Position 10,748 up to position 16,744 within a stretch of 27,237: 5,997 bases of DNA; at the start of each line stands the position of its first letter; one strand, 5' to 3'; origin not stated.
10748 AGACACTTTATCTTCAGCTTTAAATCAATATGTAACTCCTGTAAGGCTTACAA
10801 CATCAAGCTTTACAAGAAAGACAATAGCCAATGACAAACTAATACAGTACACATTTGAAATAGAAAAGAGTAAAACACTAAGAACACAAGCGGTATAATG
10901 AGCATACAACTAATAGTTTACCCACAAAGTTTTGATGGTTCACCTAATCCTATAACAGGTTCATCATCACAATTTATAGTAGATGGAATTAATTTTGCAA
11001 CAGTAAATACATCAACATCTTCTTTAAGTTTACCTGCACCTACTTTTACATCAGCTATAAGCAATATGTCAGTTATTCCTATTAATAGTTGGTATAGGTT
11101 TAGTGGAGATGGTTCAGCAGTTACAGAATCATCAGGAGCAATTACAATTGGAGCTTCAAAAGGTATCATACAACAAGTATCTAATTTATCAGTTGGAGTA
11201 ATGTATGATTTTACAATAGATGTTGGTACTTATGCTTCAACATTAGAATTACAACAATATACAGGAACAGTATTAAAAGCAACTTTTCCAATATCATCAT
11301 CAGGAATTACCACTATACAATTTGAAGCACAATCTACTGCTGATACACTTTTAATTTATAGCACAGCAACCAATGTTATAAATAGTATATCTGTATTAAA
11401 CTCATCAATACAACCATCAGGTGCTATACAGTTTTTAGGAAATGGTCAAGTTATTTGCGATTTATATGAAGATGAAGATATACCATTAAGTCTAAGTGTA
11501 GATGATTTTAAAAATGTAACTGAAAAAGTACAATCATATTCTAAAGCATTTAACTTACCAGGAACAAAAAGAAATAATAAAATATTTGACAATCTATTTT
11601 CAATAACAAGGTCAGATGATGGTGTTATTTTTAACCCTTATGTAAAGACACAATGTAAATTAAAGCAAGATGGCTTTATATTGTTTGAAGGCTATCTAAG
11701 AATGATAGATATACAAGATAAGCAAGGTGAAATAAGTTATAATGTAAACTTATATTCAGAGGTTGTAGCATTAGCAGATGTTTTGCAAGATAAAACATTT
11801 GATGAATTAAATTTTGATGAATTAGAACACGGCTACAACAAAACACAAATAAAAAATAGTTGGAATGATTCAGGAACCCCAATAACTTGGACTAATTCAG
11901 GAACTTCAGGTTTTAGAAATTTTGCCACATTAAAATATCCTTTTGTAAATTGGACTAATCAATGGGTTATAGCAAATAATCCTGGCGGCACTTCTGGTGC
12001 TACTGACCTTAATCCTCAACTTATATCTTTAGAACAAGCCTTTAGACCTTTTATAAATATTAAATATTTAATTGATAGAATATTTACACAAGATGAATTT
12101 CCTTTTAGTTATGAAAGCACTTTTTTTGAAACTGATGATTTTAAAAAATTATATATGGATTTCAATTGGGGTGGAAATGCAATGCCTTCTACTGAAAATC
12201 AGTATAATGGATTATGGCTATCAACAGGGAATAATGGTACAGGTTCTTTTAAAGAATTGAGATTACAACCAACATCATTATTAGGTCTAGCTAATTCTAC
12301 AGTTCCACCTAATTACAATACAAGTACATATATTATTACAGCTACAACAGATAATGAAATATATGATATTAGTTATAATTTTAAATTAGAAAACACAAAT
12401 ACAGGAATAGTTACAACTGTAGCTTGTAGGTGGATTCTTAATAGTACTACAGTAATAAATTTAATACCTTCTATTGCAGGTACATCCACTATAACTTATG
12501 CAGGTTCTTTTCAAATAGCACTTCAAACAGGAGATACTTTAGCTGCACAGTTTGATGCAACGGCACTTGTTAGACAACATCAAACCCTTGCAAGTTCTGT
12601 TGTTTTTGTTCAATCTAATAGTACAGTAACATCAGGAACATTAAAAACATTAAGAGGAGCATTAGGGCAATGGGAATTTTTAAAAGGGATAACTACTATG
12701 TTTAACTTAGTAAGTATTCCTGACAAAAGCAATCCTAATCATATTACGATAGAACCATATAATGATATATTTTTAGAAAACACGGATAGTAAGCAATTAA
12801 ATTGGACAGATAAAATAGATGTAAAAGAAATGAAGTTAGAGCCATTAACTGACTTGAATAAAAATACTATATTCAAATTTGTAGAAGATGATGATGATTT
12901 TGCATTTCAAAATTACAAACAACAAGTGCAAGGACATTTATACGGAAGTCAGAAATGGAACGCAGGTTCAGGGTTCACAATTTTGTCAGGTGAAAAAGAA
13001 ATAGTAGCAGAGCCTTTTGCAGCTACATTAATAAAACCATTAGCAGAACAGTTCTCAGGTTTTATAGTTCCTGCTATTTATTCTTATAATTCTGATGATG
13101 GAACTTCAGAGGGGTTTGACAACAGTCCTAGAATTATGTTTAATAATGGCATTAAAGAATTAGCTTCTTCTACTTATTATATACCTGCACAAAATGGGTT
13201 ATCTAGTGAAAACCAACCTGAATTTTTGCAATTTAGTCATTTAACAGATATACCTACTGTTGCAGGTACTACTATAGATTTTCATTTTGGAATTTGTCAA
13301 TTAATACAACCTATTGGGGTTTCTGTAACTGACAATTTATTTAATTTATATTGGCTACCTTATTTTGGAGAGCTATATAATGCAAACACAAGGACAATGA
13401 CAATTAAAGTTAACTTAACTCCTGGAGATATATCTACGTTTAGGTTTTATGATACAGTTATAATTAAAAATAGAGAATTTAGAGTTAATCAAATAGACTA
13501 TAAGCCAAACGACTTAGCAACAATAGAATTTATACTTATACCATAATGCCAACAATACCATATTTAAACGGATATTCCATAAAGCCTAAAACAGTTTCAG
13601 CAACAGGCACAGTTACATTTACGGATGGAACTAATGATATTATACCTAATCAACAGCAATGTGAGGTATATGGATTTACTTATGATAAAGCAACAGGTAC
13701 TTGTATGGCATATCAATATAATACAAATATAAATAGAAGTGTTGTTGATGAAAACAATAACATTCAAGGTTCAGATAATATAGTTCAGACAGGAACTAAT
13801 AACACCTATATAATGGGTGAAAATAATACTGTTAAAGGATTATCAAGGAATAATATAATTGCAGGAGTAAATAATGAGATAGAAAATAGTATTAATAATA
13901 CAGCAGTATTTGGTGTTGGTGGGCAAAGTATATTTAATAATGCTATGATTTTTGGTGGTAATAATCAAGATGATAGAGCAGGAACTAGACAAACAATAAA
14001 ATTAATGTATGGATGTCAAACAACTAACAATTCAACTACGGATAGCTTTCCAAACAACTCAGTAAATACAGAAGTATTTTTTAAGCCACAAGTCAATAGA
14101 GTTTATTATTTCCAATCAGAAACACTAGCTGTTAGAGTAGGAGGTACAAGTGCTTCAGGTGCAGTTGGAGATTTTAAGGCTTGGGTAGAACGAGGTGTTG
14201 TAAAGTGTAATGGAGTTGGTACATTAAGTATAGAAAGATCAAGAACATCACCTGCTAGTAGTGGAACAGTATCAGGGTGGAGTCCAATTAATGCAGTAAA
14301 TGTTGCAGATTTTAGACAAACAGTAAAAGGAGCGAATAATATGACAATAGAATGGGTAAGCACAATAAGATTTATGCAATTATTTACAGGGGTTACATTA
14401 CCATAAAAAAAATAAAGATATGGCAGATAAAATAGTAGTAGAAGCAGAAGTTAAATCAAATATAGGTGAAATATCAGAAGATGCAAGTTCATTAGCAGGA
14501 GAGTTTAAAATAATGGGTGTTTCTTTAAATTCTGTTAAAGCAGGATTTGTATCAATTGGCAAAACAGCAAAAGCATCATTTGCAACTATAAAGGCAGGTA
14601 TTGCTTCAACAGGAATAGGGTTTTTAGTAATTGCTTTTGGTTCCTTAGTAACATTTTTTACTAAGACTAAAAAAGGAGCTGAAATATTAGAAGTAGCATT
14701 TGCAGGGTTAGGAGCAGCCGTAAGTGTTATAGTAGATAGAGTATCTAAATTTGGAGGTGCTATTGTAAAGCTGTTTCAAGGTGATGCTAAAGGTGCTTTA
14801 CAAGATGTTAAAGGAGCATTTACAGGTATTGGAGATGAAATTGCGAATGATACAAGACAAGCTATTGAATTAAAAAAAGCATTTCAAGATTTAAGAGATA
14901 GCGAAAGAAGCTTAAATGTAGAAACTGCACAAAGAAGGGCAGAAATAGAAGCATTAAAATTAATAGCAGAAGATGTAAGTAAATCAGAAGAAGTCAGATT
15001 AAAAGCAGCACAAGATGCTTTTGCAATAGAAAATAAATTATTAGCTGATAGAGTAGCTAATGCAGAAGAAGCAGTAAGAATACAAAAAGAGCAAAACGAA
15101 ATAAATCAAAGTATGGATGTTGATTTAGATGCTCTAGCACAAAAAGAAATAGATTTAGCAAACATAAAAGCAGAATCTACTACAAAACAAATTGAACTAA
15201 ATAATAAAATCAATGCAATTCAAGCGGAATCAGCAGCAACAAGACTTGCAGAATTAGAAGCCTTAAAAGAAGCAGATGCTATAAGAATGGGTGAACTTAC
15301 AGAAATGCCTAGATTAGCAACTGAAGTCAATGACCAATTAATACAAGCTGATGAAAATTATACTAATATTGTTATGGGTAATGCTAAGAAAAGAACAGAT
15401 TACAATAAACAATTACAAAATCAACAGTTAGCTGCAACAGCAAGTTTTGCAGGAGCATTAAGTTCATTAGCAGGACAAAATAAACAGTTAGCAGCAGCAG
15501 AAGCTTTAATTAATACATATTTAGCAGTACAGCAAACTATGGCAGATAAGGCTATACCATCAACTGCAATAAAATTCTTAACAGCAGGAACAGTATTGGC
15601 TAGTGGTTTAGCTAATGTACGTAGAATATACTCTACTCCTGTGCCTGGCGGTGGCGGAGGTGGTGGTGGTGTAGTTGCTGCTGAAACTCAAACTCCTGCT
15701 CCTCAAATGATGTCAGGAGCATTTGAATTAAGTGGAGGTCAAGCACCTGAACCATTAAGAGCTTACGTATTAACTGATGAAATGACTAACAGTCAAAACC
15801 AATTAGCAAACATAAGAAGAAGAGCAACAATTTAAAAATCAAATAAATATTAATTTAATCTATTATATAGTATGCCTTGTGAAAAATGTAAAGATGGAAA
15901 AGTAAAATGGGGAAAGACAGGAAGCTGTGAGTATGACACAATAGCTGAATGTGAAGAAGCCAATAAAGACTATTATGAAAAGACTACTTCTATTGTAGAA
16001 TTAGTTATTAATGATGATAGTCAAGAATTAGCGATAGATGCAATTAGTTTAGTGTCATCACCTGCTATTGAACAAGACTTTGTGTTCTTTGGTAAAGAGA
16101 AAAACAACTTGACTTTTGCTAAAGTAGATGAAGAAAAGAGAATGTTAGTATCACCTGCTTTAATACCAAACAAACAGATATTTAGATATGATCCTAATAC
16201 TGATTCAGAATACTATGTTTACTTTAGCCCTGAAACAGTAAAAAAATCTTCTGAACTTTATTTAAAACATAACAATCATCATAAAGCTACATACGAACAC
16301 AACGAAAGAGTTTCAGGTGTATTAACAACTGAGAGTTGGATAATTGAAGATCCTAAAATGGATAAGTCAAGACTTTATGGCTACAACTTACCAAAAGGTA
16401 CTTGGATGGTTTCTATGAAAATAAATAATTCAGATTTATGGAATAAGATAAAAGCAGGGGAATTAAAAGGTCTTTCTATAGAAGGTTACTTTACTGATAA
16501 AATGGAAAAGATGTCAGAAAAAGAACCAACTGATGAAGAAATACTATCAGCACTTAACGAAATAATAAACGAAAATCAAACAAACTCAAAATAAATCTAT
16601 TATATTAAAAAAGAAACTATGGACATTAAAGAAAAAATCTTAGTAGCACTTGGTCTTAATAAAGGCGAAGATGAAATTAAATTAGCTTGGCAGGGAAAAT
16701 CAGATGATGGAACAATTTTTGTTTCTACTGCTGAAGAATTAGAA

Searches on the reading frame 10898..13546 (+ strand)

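Call 8: search_protein_families(library=phrogs, proteins=[window:10898-13546:+], max_evalue=0.001)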
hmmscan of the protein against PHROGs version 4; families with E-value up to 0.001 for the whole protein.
window:10898-13546:+ (882 aa): 1 family
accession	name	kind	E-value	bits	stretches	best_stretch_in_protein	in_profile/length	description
phrog_38559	-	unknown function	1.1e-11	44.8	1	183-867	12-630/754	-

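Call 19: search_protein_families(library=pfam, proteins=[window:10898-13546:+], max_evalue=0.01)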
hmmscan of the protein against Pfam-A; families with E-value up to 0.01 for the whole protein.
window:10898-13546:+ (882 aa): 0 families

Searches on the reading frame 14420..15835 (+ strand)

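Call 8: search_protein_families(library=phrogs, proteins=[window:14420-15835:+], max_evalue=0.001)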
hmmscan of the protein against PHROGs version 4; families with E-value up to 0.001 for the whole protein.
window:14420-15835:+ (471 aa): 1 family
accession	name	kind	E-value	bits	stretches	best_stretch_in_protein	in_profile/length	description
phrog_32985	-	unknown function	4.6e-05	23.1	1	31-155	51-173/686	-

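Call 19: search_protein_families(library=pfam, proteins=[window:14420-15835:+], max_evalue=0.01)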
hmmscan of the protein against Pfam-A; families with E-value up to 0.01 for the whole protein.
window:14420-15835:+ (471 aa): 1 family
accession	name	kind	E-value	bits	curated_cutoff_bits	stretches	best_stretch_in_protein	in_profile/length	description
PF22139.1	XPD_arch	-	0.0098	16.5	27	0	254-325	11-84/110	DNA repair helicase XPD, arch domain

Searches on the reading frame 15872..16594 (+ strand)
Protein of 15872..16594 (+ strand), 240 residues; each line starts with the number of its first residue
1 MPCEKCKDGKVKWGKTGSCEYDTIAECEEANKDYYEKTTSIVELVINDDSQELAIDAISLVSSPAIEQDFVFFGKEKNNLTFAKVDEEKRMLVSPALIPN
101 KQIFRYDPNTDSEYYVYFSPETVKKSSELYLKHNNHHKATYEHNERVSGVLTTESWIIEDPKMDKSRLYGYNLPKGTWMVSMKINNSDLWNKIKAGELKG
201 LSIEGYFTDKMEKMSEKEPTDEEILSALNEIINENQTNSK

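Call 9: search_protein_families(library=phrogs, proteins=[window:15872-16594:+], max_evalue=0.001)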
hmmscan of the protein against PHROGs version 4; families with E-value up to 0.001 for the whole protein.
window:15872-16594:+ (240 aa): 8 families
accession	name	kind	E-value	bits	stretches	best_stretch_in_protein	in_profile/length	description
phrog_24921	-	unknown function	4.6e-43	148.6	1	48-221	9-185/349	-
phrog_1530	-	other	5.9e-18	66.3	1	65-222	230-364/379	DNA methyltransferase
phrog_15223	-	other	1.9e-13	51.8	1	81-217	5-124/199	protease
phrog_3017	-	head and packaging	3.2e-12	47.4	1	53-236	8-185/402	head maturation protease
phrog_34096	-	head and packaging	8.3e-10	39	1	78-217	122-245/412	head maturation protease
phrog_19260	-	unknown function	1.2e-08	35.7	1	52-235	7-176/253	-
phrog_33677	-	head and packaging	3.7e-05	23.9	1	171-209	229-266/564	head maturation protease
phrog_13242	-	unknown function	0.0003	20.9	1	172-212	388-428/450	-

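Call 86: search_protein_families(library=pfam, proteins=[window:15872-16594:+], max_evalue=0.01)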
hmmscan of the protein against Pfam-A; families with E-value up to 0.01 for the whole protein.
window:15872-16594:+ (240 aa): 1 family
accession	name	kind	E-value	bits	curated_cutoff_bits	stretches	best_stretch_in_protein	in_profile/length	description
PF14550.11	Peptidase_S78_2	-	2.8e-16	60.1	24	1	81-206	4-121/126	Putative phage serine protease XkdF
